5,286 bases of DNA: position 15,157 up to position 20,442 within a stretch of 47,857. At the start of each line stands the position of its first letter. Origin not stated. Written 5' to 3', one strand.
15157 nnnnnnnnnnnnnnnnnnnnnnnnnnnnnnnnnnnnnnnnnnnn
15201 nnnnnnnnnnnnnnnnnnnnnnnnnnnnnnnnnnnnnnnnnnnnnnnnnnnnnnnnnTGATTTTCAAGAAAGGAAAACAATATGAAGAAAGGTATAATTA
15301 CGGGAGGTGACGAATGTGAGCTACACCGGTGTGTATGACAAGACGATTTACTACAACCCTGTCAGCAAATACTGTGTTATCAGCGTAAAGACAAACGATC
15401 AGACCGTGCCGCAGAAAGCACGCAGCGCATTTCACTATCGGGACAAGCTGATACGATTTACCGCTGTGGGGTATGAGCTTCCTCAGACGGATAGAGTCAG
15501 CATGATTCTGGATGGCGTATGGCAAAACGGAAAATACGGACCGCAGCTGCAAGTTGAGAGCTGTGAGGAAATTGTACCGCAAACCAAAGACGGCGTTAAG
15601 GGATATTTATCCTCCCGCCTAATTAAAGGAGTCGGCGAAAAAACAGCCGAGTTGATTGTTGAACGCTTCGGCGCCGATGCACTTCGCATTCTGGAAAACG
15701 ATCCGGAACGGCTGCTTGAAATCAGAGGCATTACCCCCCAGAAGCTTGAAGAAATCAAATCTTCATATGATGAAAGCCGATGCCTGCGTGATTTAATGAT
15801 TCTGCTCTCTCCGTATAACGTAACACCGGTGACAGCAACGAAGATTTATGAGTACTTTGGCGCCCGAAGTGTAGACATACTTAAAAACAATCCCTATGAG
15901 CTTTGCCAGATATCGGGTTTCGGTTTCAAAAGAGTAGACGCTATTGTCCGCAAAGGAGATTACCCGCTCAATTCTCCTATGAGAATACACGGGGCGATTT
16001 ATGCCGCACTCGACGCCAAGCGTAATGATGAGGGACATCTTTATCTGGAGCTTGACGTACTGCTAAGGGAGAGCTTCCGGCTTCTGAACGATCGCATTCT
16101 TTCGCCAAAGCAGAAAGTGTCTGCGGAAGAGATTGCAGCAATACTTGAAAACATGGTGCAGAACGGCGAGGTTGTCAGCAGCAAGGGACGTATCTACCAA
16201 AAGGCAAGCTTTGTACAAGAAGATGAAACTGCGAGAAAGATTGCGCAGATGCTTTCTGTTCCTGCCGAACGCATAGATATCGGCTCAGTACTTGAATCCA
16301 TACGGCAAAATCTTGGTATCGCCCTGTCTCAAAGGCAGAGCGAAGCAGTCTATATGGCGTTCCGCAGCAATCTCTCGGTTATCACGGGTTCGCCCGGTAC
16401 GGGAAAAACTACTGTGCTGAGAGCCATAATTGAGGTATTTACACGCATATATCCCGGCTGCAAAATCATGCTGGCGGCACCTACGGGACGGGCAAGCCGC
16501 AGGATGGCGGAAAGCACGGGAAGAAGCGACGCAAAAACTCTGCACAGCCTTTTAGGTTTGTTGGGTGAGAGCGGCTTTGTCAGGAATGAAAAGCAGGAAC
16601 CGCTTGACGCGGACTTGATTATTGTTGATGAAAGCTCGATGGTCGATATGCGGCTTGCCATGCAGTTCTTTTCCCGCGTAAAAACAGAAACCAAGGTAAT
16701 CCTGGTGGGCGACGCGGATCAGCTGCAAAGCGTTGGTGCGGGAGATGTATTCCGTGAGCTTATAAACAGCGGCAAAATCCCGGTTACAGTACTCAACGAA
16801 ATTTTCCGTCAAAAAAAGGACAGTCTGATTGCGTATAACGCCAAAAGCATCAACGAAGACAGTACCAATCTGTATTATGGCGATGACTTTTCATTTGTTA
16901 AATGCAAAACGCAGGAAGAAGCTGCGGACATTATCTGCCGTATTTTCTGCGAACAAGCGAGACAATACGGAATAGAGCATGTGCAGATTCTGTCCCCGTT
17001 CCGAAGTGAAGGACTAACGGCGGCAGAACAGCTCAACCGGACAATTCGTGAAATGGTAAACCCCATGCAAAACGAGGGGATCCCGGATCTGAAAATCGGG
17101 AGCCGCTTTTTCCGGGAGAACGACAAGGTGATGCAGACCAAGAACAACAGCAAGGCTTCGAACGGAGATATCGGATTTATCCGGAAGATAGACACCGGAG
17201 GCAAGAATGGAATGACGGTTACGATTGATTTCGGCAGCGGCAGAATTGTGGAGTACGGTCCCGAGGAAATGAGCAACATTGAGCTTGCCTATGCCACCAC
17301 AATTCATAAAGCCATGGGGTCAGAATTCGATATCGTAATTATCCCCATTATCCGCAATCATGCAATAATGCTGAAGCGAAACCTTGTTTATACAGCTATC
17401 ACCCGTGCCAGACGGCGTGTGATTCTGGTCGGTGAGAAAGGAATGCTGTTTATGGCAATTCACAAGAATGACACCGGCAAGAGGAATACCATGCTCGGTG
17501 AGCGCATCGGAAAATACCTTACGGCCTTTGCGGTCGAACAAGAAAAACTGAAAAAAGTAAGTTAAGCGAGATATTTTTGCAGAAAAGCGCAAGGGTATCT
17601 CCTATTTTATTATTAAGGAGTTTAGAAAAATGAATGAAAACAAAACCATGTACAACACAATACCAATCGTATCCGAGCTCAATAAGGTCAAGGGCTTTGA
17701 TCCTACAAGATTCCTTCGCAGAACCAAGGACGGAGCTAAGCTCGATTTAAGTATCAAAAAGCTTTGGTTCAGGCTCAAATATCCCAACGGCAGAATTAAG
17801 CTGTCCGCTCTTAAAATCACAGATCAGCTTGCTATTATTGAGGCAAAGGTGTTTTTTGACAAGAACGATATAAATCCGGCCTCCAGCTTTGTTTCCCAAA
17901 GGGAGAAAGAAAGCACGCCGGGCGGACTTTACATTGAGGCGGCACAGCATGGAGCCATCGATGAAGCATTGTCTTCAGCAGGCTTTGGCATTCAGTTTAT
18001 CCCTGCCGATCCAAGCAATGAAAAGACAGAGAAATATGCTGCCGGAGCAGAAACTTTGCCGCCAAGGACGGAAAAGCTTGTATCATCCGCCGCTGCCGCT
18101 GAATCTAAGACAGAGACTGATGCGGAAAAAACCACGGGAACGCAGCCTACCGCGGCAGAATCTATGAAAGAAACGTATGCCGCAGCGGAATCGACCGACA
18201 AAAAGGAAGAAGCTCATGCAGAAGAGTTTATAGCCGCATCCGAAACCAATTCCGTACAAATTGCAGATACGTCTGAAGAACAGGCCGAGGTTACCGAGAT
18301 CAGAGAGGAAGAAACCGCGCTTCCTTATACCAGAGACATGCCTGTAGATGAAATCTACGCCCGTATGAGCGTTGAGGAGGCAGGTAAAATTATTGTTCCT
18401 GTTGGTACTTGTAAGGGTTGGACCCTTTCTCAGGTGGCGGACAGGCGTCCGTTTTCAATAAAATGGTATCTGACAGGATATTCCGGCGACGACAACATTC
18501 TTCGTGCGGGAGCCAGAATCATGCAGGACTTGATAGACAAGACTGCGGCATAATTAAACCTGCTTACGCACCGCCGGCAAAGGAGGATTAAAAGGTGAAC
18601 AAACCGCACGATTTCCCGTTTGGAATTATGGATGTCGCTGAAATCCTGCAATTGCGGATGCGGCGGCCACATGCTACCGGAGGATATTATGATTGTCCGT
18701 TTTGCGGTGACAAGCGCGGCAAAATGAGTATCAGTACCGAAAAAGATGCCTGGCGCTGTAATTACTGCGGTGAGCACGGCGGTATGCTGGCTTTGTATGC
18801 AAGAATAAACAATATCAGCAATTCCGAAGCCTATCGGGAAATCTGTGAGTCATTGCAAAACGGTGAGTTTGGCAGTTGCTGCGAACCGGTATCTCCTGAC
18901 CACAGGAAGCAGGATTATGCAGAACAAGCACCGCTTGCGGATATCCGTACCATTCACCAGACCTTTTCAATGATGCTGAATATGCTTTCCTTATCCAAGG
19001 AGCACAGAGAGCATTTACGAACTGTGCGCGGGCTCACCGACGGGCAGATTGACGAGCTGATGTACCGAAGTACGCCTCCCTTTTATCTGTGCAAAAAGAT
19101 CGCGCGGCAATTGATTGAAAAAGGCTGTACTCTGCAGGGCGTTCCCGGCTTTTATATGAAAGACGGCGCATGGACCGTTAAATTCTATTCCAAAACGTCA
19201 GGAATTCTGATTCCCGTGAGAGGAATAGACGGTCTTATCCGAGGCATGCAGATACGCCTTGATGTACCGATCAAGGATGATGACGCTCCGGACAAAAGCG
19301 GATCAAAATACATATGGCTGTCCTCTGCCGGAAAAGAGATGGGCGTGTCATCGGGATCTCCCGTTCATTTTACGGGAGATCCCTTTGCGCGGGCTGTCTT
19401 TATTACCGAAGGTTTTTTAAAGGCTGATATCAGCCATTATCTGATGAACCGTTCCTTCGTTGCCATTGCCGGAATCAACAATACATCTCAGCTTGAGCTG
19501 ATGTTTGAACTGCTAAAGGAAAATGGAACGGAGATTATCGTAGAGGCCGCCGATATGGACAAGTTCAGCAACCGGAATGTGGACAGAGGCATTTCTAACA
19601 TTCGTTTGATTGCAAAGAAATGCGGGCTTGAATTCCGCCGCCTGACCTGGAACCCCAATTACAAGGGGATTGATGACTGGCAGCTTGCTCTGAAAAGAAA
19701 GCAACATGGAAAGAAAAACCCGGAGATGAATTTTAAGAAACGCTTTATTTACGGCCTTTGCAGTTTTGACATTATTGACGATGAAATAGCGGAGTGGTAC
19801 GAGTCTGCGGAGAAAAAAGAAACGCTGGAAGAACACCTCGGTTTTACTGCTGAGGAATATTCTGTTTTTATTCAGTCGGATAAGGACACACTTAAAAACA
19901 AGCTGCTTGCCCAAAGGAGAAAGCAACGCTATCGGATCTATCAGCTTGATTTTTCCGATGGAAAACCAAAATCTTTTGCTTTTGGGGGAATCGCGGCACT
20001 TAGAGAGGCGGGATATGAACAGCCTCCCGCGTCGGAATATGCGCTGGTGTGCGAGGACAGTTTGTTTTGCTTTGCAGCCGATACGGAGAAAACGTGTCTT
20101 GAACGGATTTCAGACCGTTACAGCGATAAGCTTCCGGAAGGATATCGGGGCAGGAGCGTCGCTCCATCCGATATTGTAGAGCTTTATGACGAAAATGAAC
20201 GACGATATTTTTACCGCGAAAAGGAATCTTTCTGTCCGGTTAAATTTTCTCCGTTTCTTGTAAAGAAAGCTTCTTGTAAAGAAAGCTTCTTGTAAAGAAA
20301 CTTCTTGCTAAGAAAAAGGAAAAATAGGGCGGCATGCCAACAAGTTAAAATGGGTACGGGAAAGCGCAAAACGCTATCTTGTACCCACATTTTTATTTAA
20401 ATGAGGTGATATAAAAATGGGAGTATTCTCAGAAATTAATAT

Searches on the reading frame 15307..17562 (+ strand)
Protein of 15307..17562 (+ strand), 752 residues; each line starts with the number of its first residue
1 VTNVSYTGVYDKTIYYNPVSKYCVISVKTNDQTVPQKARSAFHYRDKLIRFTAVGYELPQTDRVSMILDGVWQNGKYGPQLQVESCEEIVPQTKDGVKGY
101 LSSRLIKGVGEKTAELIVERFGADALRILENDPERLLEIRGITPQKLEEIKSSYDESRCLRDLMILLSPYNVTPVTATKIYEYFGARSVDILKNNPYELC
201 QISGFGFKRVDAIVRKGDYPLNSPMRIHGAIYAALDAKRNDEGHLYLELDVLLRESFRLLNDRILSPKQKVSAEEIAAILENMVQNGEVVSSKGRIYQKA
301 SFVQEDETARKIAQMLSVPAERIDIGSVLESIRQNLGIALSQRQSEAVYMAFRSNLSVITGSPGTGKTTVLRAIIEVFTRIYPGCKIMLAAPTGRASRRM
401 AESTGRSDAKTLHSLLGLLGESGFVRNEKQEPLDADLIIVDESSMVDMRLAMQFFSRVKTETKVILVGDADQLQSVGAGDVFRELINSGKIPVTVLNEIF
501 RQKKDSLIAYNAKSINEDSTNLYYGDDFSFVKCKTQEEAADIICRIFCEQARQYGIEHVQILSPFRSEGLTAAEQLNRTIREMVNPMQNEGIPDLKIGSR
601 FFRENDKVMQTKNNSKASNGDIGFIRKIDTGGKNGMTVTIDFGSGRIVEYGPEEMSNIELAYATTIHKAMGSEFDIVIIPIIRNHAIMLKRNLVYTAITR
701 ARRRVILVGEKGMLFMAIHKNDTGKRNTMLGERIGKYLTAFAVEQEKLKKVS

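Call 8: search_protein_families(library=pfam, proteins=[window:15307-17562:+], max_evalue=0.001)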
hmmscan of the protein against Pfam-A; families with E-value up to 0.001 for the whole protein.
window:15307-17562:+ (752 aa): 13 families
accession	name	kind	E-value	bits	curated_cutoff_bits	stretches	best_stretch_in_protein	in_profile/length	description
PF13604.12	AAA_30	-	1.6e-40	139.3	27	1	340-531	2-186/191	AAA domain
PF13245.12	AAA_19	-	1.6e-39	135.6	25.1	1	344-477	1-133/134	AAA domain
PF14490.11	HHH_RecD2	-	4.3e-29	100.7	27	1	157-246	2-92/92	ATP-dependent RecD2 DNA helicase HHH domain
PF13538.12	UvrD_C_2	-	9.3e-17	61.1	27.4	1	660-708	1-52/52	UvrD-like helicase C-terminal domain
PF18335.7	SH3_13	-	1e-14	54.5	41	1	576-642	1-65/65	ATP-dependent RecD-like DNA helicase SH3 domain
PF13086.12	AAA_11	-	2.1e-10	41.2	27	1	340-399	2-67/257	AAA domain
PF14520.12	HHH_5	-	2.6e-10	41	27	1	106-151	7-52/57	Helix-hairpin-helix domain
PF01443.25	Viral_helicase1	-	1e-09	39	21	1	654-708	178-227/228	Viral superfamily 1 RNA helicase core domain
PF23139.1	OB_YrrC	-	1.1e-08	35.3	27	1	6-91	4-76/76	ATP-dependent DNA helicase YrrC, OB-fold domain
PF13401.12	AAA_22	-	1.6e-05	25.7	27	1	355-485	6-104/130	AAA domain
PF02562.22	PhoH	-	0.00012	22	27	0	433-474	118-159/205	PhoH-like protein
PF12826.13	HHH_2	-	0.00068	20.2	27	0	106-152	8-53/64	Helix-hairpin-helix motif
PF00633.29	HHH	-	0.00095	19.4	24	0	106-118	16-28/30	Helix-hairpin-helix motif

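Call 46: search_protein_families(library=padloc, proteins=[window:15307-17562:+], max_evalue=0.01)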
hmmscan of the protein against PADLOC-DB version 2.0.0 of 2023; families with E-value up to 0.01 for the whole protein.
window:15307-17562:+ (752 aa): 36 families (the best 25 are shown)
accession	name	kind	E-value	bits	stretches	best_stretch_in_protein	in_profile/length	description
PDLC01734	typeIV_RecD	-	6.6e-87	290.5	1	183-749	169-755/763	RecD_0_IVD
PDLC05066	PDC-S68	-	1.8e-52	176.6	3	340-487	579-732/1202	-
PDLC05065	PDC-S68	-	2e-51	172.9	2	551-730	873-1080/1221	-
PDLC05064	PDC-S68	-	2.6e-51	172.5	2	550-708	944-1097/1273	-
PDLC01148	RecD_like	-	1.7e-50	170.1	1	273-716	245-687/719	RecD/Tra ATPase fused to N-terminal HHH domain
PDLC05035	PDC-S53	-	2.1e-24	83.7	2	330-509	485-652/900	-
PDLC04475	PDC-M16A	-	1.4e-21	74.7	3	342-414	14-88/721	-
PDLC04476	PDC-M16A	-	8.8e-21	72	2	355-625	26-322/691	-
PDLC04472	PDC-M16A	-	2.4e-19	67.2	2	353-631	239-543/930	-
PDLC04474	PDC-M16A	-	2.5e-10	37.4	1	338-417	214-295/917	-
PDLC03924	MkoC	-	8e-10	35.4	1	272-375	194-287/1136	-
PDLC03920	MkoA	-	4.4e-09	33.2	1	300-396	577-673/1112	-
PDLC02350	AbiO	-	8.6e-09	32.7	1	340-475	179-300/468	AbiO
PDLC04140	mad8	-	8.4e-08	30.1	1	345-404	17-74/314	mads_8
PDLC02372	Nhi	-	5.4e-07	26.6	1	342-475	187-302/470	-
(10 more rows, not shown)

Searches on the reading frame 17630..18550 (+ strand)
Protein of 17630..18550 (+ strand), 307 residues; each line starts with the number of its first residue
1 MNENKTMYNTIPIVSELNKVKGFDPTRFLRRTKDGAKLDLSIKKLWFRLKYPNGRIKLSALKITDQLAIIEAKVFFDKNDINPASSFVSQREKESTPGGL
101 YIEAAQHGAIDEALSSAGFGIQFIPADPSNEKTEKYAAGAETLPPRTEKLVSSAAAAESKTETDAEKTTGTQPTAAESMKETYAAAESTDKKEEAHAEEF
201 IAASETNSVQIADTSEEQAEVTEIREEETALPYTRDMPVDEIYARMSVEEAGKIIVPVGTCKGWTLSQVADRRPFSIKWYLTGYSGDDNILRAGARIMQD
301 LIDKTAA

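Call 8: search_protein_families(library=pfam, proteins=[window:17630-18550:+], max_evalue=0.001)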
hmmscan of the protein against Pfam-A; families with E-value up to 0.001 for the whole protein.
window:17630-18550:+ (307 aa): 0 families

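Call 24: search_protein_families(library=phrogs, proteins=[window:17630-18550:+], max_evalue=0.01)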
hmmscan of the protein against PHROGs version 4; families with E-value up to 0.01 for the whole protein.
window:17630-18550:+ (307 aa): 1 family
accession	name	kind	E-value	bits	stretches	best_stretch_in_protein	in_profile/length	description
phrog_11717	-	unknown function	3.8e-05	24.5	1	47-190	40-166/208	-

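Call 46: search_protein_families(library=padloc, proteins=[window:17630-18550:+], max_evalue=0.01)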
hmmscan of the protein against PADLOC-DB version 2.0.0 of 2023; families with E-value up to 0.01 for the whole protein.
window:17630-18550:+ (307 aa): 0 families

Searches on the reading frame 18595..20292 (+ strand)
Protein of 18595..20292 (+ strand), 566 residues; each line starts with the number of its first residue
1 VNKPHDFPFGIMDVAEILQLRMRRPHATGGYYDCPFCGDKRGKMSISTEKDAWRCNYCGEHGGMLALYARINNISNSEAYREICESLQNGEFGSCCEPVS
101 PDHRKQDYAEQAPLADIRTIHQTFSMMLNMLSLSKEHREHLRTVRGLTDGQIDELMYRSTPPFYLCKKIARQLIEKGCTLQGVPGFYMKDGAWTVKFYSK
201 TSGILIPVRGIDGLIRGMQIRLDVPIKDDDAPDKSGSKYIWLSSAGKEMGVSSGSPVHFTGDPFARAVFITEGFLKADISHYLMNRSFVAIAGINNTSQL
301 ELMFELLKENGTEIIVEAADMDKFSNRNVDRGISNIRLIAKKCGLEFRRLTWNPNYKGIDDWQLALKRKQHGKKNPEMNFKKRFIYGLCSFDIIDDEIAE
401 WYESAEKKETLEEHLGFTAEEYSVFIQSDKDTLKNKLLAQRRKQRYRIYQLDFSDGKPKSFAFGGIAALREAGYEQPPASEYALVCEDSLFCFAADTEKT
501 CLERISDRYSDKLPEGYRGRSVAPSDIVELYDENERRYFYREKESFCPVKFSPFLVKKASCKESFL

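Call 8: search_protein_families(library=pfam, proteins=[window:18595-20292:+], max_evalue=0.001)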
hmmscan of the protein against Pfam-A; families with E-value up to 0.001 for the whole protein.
window:18595-20292:+ (566 aa): 2 families
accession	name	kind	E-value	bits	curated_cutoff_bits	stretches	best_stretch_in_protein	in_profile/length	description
PF14191.11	YodL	-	1.4e-17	64.9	24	1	446-551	2-98/98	YodL-like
PF01807.25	Zn_ribbon_DnaG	-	2.3e-06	27.7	24.9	1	31-87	32-89/98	CHC2 zinc finger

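Call 24: search_protein_families(library=phrogs, proteins=[window:18595-20292:+], max_evalue=0.01)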
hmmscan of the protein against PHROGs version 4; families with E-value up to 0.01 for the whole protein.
window:18595-20292:+ (566 aa): 6 families
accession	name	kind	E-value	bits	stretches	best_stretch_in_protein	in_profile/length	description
phrog_47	-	DNA, RNA and nucleotide metabolism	5.5e-11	42.7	1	27-345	47-300/947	DNA primase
phrog_360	-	DNA, RNA and nucleotide metabolism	1.4e-06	29.5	1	30-90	30-89/133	DNA primase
phrog_11992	-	unknown function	1.8e-06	29.3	1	30-111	28-108/177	-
phrog_2304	-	DNA, RNA and nucleotide metabolism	6.2e-05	24.2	1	29-74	32-77/133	DNA primase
phrog_6422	-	moron, auxiliary metabolic gene and host takeover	0.001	20.5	1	30-65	29-65/120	Lar-like restriction alleviation protein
phrog_12828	-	unknown function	0.0022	19.5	1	394-447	6-61/106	-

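Call 46: search_protein_families(library=padloc, proteins=[window:18595-20292:+], max_evalue=0.01)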
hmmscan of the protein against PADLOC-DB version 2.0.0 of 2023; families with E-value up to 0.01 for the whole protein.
window:18595-20292:+ (566 aa): 2 families
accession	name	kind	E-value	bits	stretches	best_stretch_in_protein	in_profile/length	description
PDLC03800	RTasDnaG-like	-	5.6e-06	23.3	1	11-157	55-194/550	DRT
PDLC03767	RT_UG29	-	0.0021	13.4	1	11-88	15-94/2280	DRT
